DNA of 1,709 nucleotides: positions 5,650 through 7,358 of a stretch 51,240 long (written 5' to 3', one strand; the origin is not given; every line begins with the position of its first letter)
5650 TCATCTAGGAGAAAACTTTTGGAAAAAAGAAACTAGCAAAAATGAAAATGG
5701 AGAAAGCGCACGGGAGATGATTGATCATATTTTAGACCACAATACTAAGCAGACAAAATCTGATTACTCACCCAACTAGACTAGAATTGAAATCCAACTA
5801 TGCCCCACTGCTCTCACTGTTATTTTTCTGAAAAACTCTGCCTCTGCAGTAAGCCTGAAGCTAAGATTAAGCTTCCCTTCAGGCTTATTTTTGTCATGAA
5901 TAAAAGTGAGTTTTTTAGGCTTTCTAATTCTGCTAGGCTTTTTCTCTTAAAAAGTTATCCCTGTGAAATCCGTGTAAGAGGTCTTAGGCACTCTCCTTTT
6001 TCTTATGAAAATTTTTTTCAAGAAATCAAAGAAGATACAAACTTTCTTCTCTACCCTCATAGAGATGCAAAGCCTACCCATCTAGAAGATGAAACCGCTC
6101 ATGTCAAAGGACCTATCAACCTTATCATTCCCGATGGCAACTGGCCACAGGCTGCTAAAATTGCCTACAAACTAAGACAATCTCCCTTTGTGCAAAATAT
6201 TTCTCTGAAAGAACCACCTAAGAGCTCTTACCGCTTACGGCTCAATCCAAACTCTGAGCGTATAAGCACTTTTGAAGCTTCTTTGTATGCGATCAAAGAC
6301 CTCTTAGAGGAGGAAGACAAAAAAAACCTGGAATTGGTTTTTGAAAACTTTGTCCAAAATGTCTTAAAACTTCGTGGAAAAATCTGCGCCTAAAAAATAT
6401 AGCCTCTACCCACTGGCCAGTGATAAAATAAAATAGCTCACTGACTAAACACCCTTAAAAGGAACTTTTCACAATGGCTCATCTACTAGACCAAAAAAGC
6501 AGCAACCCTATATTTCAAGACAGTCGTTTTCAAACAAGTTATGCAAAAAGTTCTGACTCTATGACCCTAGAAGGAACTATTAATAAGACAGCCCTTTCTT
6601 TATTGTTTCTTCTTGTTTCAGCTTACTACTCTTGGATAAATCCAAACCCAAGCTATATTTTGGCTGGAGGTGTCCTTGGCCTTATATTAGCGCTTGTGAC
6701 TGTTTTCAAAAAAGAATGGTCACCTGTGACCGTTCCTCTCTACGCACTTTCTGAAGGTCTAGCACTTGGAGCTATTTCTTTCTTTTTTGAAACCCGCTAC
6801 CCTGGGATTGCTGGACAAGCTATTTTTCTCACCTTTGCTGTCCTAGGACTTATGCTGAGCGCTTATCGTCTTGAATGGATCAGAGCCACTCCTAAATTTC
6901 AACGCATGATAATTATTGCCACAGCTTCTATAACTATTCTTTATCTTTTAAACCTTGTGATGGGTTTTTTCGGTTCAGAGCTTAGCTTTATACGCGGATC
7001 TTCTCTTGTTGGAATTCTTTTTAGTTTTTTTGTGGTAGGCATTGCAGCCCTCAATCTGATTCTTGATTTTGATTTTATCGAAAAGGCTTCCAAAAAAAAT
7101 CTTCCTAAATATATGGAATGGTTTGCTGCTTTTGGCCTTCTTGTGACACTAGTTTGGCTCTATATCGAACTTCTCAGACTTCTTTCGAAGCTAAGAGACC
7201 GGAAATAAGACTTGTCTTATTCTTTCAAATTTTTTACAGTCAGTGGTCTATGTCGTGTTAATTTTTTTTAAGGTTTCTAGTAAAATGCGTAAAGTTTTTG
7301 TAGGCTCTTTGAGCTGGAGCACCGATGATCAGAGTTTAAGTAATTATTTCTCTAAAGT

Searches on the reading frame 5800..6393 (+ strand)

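Call 15: search_protein_families(library=ncbifam, proteins=[window:5800-6393:+], max_evalue=0.00001)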
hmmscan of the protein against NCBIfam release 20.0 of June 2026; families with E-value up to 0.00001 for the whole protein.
window:5800-6393:+ (197 aa): 0 families

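Call 78: search_protein_families(library=pfam, proteins=[window:5800-6393:+], max_evalue=0.001)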
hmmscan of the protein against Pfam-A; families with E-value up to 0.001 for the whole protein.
window:5800-6393:+ (197 aa): 1 family
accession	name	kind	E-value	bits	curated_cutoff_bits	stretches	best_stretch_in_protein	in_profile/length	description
PF03942.20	DTW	-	3.2e-31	109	33.7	1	2-188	2-194/195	DTW domain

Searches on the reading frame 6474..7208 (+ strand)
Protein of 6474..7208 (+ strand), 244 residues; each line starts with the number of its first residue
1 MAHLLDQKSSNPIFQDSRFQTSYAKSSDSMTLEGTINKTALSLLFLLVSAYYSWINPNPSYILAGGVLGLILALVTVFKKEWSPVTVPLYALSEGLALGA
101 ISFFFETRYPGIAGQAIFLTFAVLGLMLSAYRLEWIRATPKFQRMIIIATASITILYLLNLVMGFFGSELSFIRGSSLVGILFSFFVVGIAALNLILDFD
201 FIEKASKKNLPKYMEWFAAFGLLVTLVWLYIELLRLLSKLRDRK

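Call 15: search_protein_families(library=ncbifam, proteins=[window:6474-7208:+], max_evalue=0.00001)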
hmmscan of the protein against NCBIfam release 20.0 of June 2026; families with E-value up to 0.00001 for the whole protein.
window:6474-7208:+ (244 aa): 0 families

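Call 78: search_protein_families(library=pfam, proteins=[window:6474-7208:+], max_evalue=0.001)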
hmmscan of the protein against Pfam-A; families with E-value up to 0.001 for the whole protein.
window:6474-7208:+ (244 aa): 2 families
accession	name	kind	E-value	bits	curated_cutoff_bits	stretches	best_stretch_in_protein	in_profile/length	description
PF12811.12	BaxI_1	-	5e-81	272.1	26.2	1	11-241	1-232/233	Bax inhibitor 1 like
PF01027.25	Bax1-I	-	5.1e-08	33.4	34.1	1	36-237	8-207/207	Inhibitor of apoptosis-promoting Bax1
